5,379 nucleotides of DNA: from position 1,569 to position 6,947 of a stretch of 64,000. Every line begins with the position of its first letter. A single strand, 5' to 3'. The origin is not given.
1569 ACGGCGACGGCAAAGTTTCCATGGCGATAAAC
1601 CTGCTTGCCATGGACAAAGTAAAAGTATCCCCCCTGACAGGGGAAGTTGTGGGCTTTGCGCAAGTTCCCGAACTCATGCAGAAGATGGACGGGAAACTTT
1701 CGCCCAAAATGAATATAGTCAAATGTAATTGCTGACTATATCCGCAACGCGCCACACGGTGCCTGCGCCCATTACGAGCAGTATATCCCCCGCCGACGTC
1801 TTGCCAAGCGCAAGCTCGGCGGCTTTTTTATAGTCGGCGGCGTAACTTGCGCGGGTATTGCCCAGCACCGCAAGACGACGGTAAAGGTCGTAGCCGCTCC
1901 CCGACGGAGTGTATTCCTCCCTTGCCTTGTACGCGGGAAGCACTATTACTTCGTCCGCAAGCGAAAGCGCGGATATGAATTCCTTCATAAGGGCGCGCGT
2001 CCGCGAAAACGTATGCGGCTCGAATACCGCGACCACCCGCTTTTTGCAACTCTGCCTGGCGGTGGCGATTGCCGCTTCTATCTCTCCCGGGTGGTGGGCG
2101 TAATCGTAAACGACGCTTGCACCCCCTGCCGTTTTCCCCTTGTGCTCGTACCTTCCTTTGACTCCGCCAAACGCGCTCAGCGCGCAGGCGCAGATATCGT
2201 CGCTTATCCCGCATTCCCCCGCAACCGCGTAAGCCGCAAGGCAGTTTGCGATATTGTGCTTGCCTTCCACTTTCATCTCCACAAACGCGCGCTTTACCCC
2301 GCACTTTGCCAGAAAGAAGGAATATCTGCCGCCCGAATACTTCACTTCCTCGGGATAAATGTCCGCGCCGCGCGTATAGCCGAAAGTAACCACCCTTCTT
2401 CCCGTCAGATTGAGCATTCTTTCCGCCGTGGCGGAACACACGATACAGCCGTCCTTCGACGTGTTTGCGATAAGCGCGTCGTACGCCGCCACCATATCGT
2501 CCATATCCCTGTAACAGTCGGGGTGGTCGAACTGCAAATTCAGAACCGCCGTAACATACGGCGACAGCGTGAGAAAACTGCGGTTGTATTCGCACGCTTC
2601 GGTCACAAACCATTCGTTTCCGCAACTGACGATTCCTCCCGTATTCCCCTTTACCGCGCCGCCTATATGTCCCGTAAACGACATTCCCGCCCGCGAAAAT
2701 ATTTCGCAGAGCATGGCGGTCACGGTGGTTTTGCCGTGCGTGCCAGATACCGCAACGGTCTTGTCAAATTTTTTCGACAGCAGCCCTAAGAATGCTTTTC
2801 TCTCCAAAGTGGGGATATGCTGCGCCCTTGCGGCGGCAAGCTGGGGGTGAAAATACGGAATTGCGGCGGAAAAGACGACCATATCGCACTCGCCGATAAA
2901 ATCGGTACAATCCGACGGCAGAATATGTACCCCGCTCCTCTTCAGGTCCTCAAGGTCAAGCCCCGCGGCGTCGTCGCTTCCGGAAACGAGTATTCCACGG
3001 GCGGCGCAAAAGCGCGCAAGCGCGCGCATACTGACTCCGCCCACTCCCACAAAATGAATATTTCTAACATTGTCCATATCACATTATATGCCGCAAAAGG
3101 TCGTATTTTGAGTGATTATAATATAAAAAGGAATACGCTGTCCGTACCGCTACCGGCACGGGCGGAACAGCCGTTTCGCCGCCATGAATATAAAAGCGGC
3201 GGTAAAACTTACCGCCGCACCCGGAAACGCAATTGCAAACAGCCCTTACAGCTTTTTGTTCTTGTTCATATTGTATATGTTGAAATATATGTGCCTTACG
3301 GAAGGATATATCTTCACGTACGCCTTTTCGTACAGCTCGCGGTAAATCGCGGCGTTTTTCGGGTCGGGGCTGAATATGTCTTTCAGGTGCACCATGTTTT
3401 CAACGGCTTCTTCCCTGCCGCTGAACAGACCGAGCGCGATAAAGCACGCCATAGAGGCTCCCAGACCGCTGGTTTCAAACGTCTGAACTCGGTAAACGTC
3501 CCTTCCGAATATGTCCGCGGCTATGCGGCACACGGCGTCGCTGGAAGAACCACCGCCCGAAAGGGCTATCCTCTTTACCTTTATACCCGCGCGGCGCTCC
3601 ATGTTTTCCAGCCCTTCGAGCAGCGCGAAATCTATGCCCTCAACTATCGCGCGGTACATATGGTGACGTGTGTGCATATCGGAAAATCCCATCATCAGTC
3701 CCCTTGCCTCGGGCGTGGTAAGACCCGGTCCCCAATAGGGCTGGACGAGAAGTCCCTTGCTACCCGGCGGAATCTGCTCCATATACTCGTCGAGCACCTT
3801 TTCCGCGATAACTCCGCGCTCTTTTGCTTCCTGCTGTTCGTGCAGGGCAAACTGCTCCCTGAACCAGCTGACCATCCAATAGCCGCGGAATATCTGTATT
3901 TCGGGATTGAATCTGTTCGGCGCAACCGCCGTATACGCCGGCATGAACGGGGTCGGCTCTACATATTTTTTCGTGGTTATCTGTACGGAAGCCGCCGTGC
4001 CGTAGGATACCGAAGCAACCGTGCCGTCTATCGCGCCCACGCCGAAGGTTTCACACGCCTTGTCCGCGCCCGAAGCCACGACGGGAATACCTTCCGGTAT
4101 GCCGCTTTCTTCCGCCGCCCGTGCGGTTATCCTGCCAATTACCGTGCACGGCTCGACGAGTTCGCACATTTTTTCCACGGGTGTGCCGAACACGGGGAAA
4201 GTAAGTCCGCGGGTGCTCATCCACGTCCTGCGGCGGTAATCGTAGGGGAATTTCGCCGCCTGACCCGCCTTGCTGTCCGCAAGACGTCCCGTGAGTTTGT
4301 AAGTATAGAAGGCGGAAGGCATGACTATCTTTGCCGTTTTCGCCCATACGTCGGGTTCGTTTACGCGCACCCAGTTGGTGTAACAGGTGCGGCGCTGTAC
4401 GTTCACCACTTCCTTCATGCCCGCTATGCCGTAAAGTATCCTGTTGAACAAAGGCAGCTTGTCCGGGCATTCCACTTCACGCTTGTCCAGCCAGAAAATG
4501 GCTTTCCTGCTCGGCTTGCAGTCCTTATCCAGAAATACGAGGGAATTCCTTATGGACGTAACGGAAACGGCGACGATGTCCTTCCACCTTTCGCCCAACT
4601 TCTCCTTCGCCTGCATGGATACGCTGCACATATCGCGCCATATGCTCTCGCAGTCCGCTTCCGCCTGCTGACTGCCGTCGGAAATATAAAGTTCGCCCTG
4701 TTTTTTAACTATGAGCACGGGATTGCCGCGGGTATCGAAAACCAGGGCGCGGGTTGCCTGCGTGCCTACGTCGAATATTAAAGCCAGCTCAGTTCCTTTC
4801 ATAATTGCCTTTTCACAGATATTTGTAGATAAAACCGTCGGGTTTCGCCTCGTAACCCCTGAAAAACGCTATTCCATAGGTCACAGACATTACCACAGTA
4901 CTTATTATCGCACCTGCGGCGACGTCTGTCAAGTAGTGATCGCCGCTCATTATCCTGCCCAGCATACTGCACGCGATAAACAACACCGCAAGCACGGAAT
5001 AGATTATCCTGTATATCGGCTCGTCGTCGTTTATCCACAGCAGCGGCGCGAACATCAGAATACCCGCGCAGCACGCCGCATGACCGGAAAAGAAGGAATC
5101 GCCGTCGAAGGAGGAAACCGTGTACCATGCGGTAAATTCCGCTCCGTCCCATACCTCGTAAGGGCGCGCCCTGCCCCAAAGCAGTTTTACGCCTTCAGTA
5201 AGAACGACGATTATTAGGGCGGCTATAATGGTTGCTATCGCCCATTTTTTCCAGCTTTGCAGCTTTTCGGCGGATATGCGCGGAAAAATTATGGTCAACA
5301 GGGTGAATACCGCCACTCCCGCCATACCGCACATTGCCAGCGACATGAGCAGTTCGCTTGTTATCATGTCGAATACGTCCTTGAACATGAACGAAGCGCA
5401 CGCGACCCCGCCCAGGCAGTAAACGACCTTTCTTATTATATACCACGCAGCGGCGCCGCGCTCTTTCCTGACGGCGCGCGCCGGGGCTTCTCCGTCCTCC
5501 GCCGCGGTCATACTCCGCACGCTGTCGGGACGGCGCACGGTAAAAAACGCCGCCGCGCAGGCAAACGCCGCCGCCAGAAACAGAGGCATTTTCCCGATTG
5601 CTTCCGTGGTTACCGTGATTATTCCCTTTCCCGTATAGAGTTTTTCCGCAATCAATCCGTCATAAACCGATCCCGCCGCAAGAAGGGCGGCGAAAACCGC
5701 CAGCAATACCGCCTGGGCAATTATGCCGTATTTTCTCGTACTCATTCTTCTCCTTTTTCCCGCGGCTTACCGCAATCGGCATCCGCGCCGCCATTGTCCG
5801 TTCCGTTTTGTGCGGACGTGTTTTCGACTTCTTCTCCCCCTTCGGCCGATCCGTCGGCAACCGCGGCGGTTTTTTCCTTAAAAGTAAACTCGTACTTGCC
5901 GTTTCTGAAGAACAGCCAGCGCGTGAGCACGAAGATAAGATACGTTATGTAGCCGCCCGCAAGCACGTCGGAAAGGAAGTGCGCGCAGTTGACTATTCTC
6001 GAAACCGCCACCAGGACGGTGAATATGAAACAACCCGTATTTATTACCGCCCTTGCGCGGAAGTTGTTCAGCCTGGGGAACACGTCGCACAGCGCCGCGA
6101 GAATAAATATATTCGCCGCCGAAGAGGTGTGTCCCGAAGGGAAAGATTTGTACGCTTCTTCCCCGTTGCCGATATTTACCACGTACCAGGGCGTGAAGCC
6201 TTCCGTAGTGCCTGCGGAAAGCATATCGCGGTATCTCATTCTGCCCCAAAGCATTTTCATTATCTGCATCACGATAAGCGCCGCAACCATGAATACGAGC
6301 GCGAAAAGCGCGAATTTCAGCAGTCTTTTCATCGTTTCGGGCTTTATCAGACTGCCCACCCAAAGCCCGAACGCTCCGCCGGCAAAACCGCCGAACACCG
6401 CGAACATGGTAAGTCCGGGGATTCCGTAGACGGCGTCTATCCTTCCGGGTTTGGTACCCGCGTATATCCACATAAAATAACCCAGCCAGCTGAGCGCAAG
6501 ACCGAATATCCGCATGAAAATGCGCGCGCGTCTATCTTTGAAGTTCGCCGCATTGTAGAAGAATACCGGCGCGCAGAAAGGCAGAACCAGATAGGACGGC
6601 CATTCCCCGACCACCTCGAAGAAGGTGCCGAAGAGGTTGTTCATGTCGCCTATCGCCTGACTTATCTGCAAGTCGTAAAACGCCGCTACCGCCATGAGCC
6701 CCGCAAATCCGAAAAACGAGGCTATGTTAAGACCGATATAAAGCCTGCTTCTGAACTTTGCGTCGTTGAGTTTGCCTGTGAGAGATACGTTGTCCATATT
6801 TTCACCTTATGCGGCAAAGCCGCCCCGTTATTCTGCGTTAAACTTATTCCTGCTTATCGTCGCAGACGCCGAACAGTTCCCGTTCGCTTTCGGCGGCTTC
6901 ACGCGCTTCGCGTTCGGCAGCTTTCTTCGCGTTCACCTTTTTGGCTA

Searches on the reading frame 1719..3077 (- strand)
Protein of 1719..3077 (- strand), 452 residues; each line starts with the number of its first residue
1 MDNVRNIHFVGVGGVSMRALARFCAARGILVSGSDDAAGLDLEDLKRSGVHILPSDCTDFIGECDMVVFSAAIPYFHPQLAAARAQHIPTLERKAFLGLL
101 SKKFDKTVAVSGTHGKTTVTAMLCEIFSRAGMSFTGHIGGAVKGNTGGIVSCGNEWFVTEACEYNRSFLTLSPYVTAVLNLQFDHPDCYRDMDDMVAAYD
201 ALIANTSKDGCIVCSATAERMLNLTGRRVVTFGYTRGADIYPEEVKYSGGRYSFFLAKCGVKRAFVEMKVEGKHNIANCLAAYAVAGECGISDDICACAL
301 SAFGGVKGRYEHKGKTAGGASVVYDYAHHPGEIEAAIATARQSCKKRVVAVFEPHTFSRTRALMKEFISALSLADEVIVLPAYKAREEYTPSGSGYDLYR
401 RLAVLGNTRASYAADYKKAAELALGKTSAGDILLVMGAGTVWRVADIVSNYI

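Call 30: search_protein_families(library=pfam, proteins=[window:1719-3077:-], max_evalue=0.00001)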
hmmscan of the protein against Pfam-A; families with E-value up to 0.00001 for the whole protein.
window:1719-3077:- (452 aa): 3 families
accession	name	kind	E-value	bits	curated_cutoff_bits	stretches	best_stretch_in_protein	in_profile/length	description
PF02875.26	Mur_ligase_C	-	3.4e-21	76.8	28.4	1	308-439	1-127/127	Mur ligase, glutamate ligase domain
PF08245.18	Mur_ligase_M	-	4.1e-19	69.8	24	1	110-286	1-200/200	Mur ligase middle domain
PF01225.30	Mur_ligase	-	2.5e-15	57.1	21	1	6-104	1-94/95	Mur ligase family, catalytic domain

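Call 89: find_encoding_contigs(protein=window:1719-3077:-, flank=10000, max_places=1)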
Protein window:1719-3077:- (452 aa): 2 contigs read that carry it; 1 place shown.
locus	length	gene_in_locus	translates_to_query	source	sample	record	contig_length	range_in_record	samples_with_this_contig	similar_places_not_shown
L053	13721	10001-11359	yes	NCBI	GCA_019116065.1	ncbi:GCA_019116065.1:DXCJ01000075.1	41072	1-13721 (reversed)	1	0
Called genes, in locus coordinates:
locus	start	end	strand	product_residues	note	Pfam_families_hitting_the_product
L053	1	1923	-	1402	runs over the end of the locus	-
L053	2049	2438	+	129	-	PF01925:TauE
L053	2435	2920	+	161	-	PF01925:TauE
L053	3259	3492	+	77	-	PF12116:SpoIIID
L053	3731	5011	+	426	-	PF00884:Sulfatase, PF01663:Phosphodiest, PF16347:SGSH_C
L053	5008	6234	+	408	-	-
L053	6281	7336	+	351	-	PF01569:PAP2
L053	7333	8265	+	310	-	PF01569:PAP2, PF14360:PAP2_C (weak)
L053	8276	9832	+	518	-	PF00370:FGGY_N, PF02782:FGGY_C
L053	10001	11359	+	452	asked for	PF01225:Mur_ligase, PF08245:Mur_ligase_M, PF02875:Mur_ligase_C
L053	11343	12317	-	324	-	PF00107:ADH_zinc_N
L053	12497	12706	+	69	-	PF01197:Ribosomal_L31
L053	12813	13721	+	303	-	PF07136:DUF1385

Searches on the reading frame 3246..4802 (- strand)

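Call 30: search_protein_families(library=pfam, proteins=[window:3246-4802:-], max_evalue=0.00001)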
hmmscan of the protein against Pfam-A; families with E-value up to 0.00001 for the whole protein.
window:3246-4802:- (518 aa): 2 families
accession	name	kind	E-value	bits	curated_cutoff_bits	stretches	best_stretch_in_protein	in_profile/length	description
PF00370.27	FGGY_N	-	2.6e-30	106.3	28.8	1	7-254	2-245/245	FGGY family of carbohydrate kinases, N-terminal domain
PF02782.22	FGGY_C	-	7.9e-28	98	27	1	264-456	2-197/198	FGGY family of carbohydrate kinases, C-terminal domain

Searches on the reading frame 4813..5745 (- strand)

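Call 30: search_protein_families(library=pfam, proteins=[window:4813-5745:-], max_evalue=0.00001)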
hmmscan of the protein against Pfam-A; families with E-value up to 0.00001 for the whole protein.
window:4813-5745:- (310 aa): 1 family
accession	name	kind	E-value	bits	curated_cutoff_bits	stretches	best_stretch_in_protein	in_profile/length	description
PF01569.27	PAP2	-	1.3e-16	61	27.2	1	173-295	5-127/130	PAP2 superfamily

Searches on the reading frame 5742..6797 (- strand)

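Call 30: search_protein_families(library=pfam, proteins=[window:5742-6797:-], max_evalue=0.00001)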
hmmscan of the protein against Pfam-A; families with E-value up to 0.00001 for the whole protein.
window:5742-6797:- (351 aa): 1 family
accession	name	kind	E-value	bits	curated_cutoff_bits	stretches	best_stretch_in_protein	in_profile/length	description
PF01569.27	PAP2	-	4.2e-17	62.5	27.2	1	163-300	2-129/130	PAP2 superfamily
